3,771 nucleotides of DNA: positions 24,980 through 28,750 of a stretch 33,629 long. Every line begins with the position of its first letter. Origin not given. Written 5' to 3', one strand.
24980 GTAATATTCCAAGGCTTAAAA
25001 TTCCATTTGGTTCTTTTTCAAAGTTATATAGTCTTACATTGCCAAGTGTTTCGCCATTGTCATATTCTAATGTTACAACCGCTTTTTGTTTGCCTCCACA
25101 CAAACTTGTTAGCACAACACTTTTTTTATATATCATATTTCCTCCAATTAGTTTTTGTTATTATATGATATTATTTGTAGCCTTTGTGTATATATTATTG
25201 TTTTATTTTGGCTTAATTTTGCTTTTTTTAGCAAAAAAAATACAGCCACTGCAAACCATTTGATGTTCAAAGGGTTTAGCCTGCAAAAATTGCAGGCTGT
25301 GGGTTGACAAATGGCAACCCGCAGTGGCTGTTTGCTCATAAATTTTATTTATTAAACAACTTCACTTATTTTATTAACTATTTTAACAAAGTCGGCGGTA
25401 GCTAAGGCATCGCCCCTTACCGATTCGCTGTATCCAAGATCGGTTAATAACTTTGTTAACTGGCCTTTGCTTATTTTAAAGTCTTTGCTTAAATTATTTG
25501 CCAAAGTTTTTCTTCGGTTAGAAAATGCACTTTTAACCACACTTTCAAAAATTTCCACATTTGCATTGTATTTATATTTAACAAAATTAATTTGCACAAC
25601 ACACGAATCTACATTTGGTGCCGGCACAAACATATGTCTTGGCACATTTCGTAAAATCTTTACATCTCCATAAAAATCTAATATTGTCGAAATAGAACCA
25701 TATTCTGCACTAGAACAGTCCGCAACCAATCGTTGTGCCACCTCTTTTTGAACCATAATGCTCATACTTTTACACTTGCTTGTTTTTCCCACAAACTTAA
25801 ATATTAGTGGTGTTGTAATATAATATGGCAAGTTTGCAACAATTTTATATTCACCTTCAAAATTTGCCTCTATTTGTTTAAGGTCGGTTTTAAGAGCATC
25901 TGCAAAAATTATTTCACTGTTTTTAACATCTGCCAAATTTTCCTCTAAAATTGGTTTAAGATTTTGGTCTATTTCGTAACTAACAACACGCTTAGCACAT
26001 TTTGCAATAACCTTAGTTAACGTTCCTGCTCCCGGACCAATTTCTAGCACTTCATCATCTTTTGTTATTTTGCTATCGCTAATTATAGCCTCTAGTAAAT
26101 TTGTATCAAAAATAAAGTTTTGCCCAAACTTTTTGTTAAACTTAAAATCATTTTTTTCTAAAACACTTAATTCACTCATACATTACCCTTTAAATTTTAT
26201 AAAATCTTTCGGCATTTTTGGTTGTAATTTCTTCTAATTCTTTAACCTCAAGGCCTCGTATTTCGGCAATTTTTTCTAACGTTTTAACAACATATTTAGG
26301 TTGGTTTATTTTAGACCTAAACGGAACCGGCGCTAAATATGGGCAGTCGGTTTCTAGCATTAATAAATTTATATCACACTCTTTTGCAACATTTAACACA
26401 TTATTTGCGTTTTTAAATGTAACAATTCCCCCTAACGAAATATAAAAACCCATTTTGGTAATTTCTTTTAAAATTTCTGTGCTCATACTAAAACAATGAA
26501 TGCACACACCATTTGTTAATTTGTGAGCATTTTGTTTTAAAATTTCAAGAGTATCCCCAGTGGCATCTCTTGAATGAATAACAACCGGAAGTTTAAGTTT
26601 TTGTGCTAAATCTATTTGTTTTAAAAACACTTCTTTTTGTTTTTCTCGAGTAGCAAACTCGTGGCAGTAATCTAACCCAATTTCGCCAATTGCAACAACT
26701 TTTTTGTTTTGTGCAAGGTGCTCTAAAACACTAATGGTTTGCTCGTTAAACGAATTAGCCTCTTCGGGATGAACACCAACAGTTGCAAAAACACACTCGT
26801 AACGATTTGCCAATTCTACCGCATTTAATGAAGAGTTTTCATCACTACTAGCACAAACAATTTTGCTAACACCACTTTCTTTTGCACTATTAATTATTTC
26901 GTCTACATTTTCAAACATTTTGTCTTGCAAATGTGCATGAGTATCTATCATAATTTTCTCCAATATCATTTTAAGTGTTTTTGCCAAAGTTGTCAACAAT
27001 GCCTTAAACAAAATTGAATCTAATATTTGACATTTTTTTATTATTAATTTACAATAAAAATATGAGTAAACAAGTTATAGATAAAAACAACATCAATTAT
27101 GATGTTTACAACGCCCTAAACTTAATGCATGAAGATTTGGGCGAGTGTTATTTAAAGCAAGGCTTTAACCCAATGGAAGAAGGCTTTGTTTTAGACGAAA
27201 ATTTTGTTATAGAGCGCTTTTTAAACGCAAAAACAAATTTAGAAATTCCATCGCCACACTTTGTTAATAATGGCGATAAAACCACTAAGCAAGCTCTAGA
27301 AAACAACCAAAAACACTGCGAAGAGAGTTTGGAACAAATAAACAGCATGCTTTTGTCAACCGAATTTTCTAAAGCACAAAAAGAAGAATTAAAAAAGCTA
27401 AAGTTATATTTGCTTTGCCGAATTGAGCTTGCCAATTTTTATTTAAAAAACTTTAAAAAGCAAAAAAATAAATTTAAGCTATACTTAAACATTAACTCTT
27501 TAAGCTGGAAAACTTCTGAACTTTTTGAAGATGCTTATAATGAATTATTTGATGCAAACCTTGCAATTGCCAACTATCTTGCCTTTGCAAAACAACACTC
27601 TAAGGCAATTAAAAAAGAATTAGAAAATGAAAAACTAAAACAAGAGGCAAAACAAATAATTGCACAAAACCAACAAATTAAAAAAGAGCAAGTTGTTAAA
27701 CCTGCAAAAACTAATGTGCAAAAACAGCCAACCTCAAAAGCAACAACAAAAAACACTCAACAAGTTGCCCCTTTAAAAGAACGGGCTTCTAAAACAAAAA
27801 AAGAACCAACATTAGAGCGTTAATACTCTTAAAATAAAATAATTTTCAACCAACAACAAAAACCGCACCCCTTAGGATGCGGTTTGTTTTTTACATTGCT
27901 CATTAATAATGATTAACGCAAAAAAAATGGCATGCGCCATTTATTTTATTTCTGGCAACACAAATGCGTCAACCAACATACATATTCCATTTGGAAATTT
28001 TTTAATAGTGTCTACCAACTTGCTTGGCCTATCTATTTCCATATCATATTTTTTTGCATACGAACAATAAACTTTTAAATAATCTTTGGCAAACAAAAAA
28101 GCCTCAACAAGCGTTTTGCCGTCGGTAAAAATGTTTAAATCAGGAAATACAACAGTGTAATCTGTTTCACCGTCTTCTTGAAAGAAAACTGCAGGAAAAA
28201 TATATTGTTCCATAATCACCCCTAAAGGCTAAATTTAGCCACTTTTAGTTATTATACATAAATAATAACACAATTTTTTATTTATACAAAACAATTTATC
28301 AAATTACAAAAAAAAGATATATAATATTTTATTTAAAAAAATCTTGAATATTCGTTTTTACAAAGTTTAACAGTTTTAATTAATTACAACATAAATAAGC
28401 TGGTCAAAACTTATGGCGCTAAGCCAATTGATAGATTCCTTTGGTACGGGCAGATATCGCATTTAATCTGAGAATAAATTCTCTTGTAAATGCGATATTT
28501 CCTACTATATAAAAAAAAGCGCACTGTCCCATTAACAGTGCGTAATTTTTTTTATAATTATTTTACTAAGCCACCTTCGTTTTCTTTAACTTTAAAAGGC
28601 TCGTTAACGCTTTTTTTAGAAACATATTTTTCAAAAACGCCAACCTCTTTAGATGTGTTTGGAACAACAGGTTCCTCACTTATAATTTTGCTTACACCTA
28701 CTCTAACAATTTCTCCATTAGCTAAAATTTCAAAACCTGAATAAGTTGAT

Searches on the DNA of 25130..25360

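Call 37: search_rna_families(source=window, start=25130, end=25360, threshold=evalue, max_evalue=10)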
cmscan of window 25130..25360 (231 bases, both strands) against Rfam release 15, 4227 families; matches with E-value up to 10: 21.
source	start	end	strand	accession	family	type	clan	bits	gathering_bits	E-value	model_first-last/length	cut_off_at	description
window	25201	25267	-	RF01987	ZEB2_AS1_4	Gene; lncRNA;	-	22.9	50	1.8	1-78/78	no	ZEB2 antisense RNA 1 conserved region 4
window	25191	25293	-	RF02900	AaHKsRNA82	Gene; sRNA;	-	19.6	51.4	1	1-81/81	no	Aggregatibacter sRNA 82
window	25174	25310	+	RF02529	SSRC8_1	Gene; sRNA;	-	19.4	80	0.22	1-150/150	no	Streptococcus sRNA SSRC8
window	25253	25317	+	RF03471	mir-745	Gene; miRNA;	-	18.1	62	0.22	1-77/77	no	mir-745 microRNA precursor family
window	25181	25259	-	RF02528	SSRC41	Gene; sRNA;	-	17.7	60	7.1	1-111/111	no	Streptococcus sRNA SSRC41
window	25163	25307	+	RF03922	MIR2119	Gene; miRNA;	-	17.5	73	8.6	1-188/188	no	MIR2119 microRNA precursor family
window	25230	25335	-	RF04313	aspC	Cis-reg;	-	17.3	100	3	1-124/124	no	aspC ncRNA motif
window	25197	25247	+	RF03504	mir-9461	Gene; miRNA;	-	16.8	84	0.51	1-80/80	no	mir-9461 microRNA precursor family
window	25208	25338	+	RF00077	SraB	Gene; sRNA;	-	15.9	130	0.48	1-169/169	no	SraB RNA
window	25170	25270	+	RF00121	MicC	Gene; sRNA;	-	15.5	90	6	1-123/123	no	MicC RNA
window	25195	25336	+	RF02378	SurC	Gene; sRNA;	-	15.4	80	1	1-161/161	no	SurC sRNA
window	25184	25259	-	RF02316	TtnuHACA9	Gene; snRNA; snoRNA; HACA-box;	-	15.2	100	4.8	1-135/135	no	Tetrahymena snoRNA TtnuHACA9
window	25195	25263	+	RF03323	mir-3613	Gene; miRNA;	-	15.1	91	1.5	1-86/86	no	mir-3613 microRNA precursor family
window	25210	25247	-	RF00207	K10_TLS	Cis-reg;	-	15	43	2.5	1-48/48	no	K10 transport/localisation element (TLS)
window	25296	25325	+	RF03174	mir-4803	Gene; miRNA;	-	14.7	90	4.2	1-74/74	no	mir-4803 microRNA precursor family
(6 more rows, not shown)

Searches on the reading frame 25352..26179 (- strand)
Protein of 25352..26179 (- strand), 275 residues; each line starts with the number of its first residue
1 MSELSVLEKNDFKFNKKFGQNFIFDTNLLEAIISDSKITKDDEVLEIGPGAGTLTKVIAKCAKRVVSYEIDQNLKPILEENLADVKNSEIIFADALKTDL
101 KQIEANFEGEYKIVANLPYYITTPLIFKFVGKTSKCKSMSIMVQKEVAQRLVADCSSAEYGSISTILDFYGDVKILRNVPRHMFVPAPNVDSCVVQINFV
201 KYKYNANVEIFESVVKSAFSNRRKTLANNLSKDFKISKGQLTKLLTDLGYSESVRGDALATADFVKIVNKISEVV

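Call 29: search_protein_families(library=pfam, proteins=[window:25352-26179:-])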
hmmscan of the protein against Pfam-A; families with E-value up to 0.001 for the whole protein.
window:25352-26179:- (275 aa): 1 family
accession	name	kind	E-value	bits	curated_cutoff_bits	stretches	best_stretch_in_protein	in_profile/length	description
PF00398.26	RrnaAD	-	1.1e-61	208.7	24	1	12-271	2-261/263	Ribosomal RNA adenine dimethylase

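Call 41: find_homologous_proteins(query=window:25352-26179:-, max_evalue=1e-60)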
Query window:25352-26179:- (275 aa): 2436 proteins with E <= 1e-60 among 8000 candidates; the best 120 are listed.
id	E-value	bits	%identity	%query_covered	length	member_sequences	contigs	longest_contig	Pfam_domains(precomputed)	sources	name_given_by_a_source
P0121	2.5e-170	582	100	100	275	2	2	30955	PF00398.27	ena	-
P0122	6.0e-125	434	76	97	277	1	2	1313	PF00398.27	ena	-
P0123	1.7e-123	429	74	99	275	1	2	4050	PF00398.27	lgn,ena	-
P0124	6.3e-123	427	74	99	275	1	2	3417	PF00398.27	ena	-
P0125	1.1e-122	426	75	97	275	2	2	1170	PF00398.27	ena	-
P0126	1.3e-121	423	73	99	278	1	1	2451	PF00398.27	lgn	-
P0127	2.7e-121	422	73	99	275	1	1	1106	PF00398.27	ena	-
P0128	5.0e-121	421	75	97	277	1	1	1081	PF00398.27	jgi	-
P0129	1.3e-119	416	72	100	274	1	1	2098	PF00398.27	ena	-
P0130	7.2e-119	414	73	97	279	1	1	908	PF00398.27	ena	-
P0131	7.4e-119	414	73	97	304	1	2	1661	PF00398.27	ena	-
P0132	7.6e-119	414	73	97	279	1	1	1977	PF00398.27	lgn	-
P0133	1.6e-118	413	73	97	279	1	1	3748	PF00398.27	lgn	-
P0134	6.7e-118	411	73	97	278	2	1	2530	PF00398.27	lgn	-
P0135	8.3e-118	410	72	97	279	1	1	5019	PF00398.27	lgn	-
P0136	1.2e-117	410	73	97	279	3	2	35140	PF00398.27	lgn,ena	-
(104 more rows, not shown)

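Call 42: find_encoding_contigs(protein=P0123, flank=3000, max_places=2)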
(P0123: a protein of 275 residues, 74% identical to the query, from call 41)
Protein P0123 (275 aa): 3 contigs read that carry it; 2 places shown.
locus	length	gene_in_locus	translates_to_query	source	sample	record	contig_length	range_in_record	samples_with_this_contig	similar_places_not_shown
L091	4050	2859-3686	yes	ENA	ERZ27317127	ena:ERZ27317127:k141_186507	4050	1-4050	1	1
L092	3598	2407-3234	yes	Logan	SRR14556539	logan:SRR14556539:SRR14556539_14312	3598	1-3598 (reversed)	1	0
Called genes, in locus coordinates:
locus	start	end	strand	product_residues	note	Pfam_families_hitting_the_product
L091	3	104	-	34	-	?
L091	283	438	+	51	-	-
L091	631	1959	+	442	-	PF10396:TrmE_N, PF12631:MnmE_helical, PF00009:GTP_EFTU (faint), PF00071:Ras (faint), PF01926:MMR_HSR1, PF02421:FeoB_N, PF04548:AIG1, PF08477:Roc (weak), +1 more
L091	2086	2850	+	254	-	PF01026:TatD_DNase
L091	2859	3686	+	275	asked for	PF00398:RrnaAD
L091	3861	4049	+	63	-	?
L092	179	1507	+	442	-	PF10396:TrmE_N, PF12631:MnmE_helical, PF00009:GTP_EFTU (faint), PF00071:Ras (faint), PF01926:MMR_HSR1, PF02421:FeoB_N, PF04548:AIG1, PF08477:Roc (weak), +1 more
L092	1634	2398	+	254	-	PF01026:TatD_DNase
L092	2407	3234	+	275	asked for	PF00398:RrnaAD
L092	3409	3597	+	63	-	?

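Call 43: find_encoding_contigs(protein=P0136, flank=6000, max_places=2)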
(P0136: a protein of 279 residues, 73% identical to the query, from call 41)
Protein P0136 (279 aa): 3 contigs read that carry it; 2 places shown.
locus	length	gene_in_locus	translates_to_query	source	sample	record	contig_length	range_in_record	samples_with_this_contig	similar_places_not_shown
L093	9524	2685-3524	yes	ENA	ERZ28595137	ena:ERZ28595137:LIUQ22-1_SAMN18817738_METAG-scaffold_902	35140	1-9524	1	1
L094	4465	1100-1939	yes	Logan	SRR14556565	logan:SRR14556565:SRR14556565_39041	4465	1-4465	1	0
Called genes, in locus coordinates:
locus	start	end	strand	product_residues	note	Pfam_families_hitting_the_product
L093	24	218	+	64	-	-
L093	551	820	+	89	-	-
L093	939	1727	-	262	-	-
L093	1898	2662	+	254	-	PF01026:TatD_DNase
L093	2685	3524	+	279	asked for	PF00398:RrnaAD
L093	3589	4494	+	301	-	-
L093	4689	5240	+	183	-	PF00625:Guanylate_kin, PF13238:AAA_18 (weak)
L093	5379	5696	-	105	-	-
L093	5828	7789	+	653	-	PF02518:HATPase_c, PF00204:DNA_gyraseB, PF01751:Toprim, PF00986:DNA_gyraseB_C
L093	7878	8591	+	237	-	PF00521:DNA_topoisoIV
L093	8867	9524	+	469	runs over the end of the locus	PF00521:DNA_topoisoIV, PF03989:DNA_gyraseA_C (weak)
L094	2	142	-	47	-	?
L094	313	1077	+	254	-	PF01026:TatD_DNase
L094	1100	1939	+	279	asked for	PF00398:RrnaAD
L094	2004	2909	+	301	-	-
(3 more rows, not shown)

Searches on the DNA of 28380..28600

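Call 60: search_rna_families(source=window, start=28380, end=28600, threshold=evalue, max_evalue=5)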
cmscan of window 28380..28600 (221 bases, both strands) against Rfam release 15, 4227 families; matches with E-value up to 5: 29.
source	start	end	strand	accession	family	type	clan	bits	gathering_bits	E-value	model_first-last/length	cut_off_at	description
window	28454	28555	+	RF04312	trpB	Cis-reg;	-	25.7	59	0.092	1-107/107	no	trpB ncRNA motif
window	28484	28565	+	RF02449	ncr1015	Gene; sRNA;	-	20.5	60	0.95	1-121/121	no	Bacillus sRNA ncr1015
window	28450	28551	-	RF03155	TD-1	Cis-reg;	CL00124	20.3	64.5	0.25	1-120/120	no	TD-1 RNA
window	28444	28558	+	RF00394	SNORA4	Gene; snRNA; snoRNA; HACA-box;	CL00023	19.3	56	1.1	1-141/141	no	Small nucleolar RNA SNORA4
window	28511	28600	-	RF00515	PyrR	Cis-reg;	-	19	54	1.6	4-115/115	5'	PyrR binding site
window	28450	28570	-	RF02076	STnc100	Gene; sRNA;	-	18.6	47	0.034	1-206/206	no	Gammaproteobacterial sRNA STnc100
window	28445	28547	+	RF01589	plasmodium_snoR11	Gene; snRNA; snoRNA; HACA-box;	-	18.2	80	1.3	1-207/207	no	small nucleolar RNA snoR11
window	28453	28539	-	RF02822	Srn266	Gene; sRNA;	-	17.9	63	1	1-112/112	no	Streptococcus RNA 266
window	28507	28600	-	RF01606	plasmodium_snoR31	Gene; snRNA; snoRNA; HACA-box;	-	17.9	60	4.3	41-145/145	5'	small nucleolar RNA snoR31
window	28507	28600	-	RF04312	trpB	Cis-reg;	-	17.1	59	4.3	12-107/107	5'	trpB ncRNA motif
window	28510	28571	-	RF00506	Thr_leader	Cis-reg; leader;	-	16.3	55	0.78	1-118/118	no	Threonine operon leader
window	28507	28555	-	RF03456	mir-724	Gene; miRNA;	-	16.2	83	1.2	1-60/60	no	mir-724 microRNA precursor family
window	28433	28518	-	RF00528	snoMe28S-Gm1083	Gene; snRNA; snoRNA; CD-box;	-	16.2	48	2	1-89/89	no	Small nucleolar RNA Me28S-Gm1083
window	28389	28437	+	RF02419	Spd-sr37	Gene; sRNA;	-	15.7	45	2.2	1-67/67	no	Streptococcus sRNA Spd-sr37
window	28496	28600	-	RF00225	IRES_Tobamo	Cis-reg; IRES;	-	15.7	50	3.5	38-151/151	5'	Tobamovirus internal ribosome entry site (IRES)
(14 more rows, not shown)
